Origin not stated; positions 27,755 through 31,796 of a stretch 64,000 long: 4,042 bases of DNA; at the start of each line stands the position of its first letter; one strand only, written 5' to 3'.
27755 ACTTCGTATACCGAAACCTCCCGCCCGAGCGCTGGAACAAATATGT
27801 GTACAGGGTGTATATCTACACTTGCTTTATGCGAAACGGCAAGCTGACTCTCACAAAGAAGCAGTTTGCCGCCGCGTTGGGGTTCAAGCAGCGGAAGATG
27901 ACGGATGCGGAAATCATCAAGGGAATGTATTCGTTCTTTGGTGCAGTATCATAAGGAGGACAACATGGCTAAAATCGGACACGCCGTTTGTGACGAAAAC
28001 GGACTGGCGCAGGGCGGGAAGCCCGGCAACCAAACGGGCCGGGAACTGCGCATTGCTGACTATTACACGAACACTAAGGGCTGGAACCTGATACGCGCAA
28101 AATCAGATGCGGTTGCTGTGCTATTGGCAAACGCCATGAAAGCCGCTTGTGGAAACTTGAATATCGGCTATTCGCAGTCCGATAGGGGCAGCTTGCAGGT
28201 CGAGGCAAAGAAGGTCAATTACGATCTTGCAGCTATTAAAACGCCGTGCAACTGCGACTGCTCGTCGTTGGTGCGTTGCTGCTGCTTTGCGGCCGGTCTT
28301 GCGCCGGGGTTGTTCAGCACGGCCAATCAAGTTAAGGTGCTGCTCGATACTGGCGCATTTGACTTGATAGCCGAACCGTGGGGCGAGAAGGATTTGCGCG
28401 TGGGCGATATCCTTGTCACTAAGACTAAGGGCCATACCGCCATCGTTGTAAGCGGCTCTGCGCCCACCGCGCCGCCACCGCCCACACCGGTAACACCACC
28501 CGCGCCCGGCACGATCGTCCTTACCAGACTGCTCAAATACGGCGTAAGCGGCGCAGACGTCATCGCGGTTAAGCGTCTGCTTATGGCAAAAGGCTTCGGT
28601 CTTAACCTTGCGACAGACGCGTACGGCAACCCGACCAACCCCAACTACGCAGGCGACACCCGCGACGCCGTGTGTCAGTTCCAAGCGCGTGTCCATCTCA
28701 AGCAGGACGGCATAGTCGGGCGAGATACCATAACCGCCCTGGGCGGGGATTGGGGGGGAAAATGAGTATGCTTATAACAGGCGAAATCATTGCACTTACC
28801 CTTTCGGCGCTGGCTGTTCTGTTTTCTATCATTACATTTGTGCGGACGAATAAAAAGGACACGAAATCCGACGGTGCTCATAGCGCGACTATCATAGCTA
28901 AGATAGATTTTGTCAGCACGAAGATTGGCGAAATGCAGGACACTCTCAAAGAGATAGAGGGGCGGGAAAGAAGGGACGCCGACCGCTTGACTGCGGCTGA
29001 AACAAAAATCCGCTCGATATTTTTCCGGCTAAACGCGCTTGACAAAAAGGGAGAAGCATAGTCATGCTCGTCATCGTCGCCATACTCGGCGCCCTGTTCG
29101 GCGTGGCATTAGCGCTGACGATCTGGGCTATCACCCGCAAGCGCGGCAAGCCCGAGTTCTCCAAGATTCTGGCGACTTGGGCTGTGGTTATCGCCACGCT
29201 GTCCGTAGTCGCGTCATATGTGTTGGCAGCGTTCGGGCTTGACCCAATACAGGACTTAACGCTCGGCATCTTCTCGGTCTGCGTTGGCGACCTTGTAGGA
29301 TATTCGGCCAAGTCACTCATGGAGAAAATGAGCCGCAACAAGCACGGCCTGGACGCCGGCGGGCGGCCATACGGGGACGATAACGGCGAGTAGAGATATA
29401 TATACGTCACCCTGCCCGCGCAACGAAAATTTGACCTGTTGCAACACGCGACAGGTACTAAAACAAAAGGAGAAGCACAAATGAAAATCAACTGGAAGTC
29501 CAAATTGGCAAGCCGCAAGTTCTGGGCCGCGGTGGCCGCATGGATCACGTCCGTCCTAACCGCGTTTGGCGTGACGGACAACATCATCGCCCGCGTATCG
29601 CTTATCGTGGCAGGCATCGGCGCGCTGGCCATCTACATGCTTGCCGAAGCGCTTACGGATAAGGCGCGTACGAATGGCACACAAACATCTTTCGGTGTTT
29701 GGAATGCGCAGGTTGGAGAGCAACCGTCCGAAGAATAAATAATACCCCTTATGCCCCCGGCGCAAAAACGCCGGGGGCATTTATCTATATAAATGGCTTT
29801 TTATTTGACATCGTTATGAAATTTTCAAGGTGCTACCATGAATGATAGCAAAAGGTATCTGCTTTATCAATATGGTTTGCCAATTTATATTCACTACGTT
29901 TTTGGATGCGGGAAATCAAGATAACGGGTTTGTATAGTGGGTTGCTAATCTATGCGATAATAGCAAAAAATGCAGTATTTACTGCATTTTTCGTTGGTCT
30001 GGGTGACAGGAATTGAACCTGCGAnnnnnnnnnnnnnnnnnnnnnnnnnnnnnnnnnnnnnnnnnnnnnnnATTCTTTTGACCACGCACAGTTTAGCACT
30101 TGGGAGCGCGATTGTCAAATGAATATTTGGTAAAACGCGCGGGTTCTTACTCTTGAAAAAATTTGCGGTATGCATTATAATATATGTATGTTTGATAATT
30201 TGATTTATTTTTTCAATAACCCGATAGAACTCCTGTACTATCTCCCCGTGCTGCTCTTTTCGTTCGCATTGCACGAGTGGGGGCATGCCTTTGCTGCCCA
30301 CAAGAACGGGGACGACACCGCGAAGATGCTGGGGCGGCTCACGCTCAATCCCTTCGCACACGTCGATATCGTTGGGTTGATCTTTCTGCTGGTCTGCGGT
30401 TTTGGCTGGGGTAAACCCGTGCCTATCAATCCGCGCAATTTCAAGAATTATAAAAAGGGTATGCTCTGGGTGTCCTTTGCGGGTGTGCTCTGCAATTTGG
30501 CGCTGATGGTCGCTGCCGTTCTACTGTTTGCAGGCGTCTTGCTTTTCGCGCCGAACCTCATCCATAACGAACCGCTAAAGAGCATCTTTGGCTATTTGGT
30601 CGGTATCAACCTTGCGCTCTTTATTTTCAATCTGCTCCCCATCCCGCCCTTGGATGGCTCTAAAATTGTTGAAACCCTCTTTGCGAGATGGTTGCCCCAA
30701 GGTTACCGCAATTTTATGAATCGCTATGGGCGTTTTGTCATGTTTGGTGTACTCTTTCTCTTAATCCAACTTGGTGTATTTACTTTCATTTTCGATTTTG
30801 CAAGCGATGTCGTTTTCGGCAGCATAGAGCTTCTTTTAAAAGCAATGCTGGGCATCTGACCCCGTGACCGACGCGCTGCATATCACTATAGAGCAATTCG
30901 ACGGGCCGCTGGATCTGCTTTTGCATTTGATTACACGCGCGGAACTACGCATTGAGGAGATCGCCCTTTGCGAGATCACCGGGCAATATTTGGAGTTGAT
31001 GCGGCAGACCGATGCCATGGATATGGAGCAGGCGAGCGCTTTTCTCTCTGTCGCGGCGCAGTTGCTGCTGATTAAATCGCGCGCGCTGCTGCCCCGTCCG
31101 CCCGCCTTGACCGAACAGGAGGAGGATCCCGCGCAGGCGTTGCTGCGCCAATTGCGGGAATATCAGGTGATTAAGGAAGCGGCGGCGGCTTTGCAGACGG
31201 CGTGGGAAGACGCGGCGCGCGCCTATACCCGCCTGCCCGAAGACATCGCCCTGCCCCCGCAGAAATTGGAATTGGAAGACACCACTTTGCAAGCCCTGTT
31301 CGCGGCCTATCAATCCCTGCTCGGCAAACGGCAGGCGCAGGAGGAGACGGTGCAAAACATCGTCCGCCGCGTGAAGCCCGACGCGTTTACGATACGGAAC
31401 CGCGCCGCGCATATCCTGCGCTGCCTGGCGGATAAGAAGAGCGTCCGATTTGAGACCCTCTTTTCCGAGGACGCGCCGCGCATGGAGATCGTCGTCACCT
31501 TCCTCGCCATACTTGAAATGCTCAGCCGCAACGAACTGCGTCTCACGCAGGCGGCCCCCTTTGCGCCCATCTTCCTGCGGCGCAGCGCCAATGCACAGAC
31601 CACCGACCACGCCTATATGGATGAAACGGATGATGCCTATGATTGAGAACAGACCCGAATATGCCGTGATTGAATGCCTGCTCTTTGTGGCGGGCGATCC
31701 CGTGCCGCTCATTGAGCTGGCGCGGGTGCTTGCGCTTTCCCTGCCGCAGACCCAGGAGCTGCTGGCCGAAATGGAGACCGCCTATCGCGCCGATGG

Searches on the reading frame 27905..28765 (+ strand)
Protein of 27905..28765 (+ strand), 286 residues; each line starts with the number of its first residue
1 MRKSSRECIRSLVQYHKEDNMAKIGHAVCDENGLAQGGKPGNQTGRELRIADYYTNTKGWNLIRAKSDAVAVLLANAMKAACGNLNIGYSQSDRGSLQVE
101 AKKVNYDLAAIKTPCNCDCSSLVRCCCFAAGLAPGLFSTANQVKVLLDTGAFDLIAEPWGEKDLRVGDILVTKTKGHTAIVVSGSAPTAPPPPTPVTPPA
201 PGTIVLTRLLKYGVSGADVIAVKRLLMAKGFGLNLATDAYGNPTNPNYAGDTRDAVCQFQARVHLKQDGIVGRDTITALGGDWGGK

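Call 27: search_protein_families(library=pfam, proteins=[window:27905-28765:+], max_evalue=0.00001)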
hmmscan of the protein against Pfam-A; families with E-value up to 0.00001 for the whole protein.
window:27905-28765:+ (286 aa): 2 families
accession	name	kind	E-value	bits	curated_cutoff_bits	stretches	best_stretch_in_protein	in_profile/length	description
PF25309.1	ELLD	-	1e-40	139.9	27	1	24-184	1-171/175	Endolysin-like domain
PF01471.23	PG_binding_1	-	2.2e-10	41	23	1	215-279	1-57/57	Putative peptidoglycan binding domain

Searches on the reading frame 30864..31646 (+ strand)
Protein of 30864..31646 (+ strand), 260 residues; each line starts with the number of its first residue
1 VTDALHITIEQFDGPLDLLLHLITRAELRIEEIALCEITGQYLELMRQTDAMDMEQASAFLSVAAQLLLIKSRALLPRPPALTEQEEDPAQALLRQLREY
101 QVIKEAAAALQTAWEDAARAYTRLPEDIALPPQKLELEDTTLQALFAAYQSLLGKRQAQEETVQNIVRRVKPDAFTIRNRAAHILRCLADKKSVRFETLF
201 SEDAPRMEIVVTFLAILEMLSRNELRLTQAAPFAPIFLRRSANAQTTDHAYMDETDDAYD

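Call 27: search_protein_families(library=pfam, proteins=[window:30864-31646:+], max_evalue=0.00001)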
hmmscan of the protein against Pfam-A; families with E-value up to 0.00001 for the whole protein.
window:30864-31646:+ (260 aa): 1 family
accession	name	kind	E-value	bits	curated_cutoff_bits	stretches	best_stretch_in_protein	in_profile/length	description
PF02616.19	SMC_ScpA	-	6.6e-21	75.8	24.6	1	22-236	1-227/232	Segregation and condensation protein ScpA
